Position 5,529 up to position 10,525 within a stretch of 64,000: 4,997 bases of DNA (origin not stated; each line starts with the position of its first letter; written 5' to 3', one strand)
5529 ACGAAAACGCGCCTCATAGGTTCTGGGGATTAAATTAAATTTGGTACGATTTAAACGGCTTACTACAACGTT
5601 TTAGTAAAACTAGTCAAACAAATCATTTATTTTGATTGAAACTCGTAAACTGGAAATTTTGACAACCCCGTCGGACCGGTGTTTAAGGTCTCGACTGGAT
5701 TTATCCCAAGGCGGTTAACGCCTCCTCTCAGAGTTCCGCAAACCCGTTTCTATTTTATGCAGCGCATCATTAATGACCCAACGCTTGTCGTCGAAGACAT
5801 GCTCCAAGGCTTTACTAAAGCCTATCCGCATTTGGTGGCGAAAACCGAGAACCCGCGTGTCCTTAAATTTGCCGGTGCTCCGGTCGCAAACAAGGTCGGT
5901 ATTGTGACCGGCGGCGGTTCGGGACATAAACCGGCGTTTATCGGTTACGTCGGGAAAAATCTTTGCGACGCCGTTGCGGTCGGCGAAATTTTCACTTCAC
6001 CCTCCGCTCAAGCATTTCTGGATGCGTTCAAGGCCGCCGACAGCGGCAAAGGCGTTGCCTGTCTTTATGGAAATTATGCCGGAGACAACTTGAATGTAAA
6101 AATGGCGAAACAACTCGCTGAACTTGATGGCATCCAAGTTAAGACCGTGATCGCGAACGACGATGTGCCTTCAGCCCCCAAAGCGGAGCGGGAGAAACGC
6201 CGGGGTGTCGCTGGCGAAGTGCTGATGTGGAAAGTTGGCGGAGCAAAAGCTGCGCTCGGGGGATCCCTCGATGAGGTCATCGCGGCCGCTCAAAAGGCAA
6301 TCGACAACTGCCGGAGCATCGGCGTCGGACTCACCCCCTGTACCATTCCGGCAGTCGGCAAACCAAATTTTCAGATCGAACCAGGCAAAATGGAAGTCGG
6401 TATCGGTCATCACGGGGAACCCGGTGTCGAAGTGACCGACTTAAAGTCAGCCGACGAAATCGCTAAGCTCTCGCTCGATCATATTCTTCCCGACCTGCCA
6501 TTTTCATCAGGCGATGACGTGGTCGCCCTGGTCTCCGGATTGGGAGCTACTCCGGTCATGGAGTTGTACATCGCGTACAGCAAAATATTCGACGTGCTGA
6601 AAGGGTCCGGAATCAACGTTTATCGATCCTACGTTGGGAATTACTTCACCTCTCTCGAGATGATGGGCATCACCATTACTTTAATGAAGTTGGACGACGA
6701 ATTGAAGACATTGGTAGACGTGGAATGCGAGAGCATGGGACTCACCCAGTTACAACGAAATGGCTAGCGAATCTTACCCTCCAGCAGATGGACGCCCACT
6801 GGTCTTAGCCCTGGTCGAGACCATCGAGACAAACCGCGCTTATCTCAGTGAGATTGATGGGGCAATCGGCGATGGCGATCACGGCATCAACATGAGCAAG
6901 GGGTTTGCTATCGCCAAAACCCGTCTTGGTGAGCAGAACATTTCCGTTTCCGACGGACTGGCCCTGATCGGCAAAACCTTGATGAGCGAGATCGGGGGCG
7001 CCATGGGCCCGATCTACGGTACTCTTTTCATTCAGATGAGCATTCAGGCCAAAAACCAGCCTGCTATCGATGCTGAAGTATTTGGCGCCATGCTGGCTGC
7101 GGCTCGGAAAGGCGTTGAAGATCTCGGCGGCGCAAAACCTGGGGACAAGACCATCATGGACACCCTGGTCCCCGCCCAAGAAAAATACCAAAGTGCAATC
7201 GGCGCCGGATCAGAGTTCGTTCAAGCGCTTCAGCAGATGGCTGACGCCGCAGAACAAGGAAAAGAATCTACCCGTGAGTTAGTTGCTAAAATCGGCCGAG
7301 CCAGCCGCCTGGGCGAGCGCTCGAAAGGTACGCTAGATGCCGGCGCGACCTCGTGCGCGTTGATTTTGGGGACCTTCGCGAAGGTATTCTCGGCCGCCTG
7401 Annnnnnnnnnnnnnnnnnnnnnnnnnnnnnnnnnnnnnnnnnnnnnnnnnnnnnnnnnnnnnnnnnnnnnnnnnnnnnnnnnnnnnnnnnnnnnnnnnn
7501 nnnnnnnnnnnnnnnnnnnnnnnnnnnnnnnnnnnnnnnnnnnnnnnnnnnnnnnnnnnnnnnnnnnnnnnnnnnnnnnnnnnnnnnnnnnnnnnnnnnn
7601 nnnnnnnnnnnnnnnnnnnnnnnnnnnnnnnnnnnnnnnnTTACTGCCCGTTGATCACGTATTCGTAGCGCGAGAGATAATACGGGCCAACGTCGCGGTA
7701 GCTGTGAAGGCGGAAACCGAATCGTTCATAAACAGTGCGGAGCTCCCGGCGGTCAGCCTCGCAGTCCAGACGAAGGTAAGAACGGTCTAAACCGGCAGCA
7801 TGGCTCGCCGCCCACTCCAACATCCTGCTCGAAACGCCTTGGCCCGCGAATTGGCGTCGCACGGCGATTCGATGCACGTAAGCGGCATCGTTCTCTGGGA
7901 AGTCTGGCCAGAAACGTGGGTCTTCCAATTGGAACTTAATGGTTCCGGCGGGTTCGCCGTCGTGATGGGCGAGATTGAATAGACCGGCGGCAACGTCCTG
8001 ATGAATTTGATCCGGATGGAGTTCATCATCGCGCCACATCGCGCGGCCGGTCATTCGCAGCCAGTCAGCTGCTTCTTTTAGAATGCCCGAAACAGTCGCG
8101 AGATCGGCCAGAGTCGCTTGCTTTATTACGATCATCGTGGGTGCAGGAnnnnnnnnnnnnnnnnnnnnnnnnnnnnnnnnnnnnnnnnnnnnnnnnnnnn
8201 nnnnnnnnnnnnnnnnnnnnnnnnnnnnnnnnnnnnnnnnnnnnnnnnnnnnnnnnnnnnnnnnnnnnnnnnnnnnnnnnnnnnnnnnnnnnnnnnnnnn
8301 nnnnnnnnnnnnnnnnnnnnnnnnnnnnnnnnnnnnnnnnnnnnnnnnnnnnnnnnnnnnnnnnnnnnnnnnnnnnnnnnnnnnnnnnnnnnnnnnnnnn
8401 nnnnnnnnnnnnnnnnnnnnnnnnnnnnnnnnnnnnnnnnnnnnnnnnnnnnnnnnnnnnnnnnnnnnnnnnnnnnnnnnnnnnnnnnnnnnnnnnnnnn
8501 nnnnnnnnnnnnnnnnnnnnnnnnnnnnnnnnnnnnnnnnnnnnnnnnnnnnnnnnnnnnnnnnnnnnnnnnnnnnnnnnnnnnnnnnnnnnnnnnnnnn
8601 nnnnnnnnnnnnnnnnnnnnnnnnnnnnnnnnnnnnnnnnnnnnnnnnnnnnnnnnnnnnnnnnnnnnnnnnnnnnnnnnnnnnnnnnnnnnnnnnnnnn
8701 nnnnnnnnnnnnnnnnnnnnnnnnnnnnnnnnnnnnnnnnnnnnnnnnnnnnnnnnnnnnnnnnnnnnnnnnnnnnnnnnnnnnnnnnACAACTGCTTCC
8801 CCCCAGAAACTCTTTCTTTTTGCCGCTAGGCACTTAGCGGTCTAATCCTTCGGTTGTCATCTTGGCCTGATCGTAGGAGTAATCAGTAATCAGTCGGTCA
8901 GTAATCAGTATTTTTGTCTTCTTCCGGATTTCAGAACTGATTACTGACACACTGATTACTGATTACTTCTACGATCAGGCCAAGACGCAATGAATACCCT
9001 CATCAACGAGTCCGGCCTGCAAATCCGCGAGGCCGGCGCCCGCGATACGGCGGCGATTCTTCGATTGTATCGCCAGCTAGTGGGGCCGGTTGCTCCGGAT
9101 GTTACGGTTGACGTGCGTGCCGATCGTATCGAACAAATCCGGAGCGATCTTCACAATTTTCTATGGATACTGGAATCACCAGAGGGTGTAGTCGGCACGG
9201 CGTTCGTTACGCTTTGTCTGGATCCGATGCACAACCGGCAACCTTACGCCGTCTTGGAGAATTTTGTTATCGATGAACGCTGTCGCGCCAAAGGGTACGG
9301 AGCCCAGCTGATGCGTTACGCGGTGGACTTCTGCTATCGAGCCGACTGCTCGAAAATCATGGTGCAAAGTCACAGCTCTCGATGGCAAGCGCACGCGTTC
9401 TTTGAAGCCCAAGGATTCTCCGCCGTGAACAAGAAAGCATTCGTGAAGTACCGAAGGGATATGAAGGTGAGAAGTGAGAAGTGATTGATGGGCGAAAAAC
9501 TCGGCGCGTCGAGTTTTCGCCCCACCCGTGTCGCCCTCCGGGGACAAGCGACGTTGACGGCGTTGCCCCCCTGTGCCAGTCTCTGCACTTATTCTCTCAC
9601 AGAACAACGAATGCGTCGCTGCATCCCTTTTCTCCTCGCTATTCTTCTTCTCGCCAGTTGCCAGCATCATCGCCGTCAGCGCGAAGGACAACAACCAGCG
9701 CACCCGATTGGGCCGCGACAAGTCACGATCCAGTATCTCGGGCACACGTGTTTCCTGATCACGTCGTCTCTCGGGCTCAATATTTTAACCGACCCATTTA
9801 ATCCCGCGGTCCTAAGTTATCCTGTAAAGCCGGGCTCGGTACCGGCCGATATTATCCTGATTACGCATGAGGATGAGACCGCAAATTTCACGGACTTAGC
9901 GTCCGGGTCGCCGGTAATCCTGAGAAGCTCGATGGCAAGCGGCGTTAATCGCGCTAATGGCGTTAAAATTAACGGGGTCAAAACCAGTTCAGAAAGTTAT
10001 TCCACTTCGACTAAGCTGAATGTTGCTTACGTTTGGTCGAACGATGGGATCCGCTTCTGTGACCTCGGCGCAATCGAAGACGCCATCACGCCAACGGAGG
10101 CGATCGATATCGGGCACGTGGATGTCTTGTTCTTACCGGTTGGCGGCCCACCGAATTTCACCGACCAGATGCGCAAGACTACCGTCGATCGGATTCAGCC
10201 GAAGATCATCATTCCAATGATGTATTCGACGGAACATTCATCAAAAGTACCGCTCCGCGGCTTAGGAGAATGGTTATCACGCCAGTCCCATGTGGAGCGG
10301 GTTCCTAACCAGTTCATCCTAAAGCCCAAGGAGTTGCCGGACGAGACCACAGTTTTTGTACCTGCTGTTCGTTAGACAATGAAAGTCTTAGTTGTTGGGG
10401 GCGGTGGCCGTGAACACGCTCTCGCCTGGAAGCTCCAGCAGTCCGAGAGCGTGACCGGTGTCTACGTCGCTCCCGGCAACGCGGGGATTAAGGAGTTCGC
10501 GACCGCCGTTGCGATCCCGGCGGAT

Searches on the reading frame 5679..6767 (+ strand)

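Call 72: search_protein_families(library=pfam, proteins=[window:5679-6767:+], max_evalue=0.001)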
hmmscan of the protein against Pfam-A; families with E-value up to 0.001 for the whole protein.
window:5679-6767:+ (362 aa): 1 family
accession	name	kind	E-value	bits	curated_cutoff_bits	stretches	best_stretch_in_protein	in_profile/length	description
PF02733.22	Dak1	-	9.4e-113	376.7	31.4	1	43-352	1-311/313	Dak1 domain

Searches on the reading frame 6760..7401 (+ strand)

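Call 72: search_protein_families(library=pfam, proteins=[window:6760-7401:+], max_evalue=0.001)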
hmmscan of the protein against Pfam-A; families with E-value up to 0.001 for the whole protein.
window:6760-7401:+ (213 aa): 1 family
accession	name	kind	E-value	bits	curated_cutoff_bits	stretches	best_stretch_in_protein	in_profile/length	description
PF02734.22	Dak2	-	1e-50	172.5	27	1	35-207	1-173/174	DAK2 domain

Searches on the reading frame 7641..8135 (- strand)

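Call 72: search_protein_families(library=pfam, proteins=[window:7641-8135:-], max_evalue=0.001)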
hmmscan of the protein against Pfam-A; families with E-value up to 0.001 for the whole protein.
window:7641-8135:- (164 aa): 3 families
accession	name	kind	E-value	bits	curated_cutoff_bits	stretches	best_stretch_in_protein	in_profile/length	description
PF00583.31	Acetyltransf_1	-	1e-12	48.8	20.7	1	23-141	5-116/116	Acetyltransferase (GNAT) family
PF13508.13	Acetyltransf_7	-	1.9e-09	38.2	27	1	55-142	7-83/84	Acetyltransferase (GNAT) domain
PF13673.13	Acetyltransf_10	-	7.6e-07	29.6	23.6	1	36-143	14-109/128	Acetyltransferase (GNAT) domain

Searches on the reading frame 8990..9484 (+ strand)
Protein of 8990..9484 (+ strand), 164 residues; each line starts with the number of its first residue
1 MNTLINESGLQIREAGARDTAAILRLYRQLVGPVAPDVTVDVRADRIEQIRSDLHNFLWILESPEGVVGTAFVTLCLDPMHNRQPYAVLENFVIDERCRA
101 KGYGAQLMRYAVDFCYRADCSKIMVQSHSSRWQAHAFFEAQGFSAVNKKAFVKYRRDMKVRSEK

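Call 73: search_protein_families(library=pfam, proteins=[window:8990-9484:+], max_evalue=0.001)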
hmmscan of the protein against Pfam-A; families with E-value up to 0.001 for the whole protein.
window:8990-9484:+ (164 aa): 4 families
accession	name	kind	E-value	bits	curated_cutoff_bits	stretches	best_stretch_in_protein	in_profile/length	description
PF00583.31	Acetyltransf_1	-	2.8e-12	47.4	20.7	1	47-143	24-116/116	Acetyltransferase (GNAT) family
PF13508.13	Acetyltransf_7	-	1.7e-09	38.3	27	1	57-144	4-83/84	Acetyltransferase (GNAT) domain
PF13673.13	Acetyltransf_10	-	1.2e-07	32.2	23.6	1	55-149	30-113/128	Acetyltransferase (GNAT) domain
PF13420.13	Acetyltransf_4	-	1.9e-06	28.5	24.3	1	12-148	1-139/155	Acetyltransferase (GNAT) domain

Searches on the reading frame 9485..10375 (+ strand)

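Call 73: search_protein_families(library=pfam, proteins=[window:9485-10375:+], max_evalue=0.001)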
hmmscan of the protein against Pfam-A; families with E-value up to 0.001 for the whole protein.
window:9485-10375:+ (296 aa): 1 family
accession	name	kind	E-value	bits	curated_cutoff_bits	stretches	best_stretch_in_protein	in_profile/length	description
PF13483.12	Lactamase_B_3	-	1.4e-30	106.8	24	1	81-245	1-159/160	Beta-lactamase superfamily domain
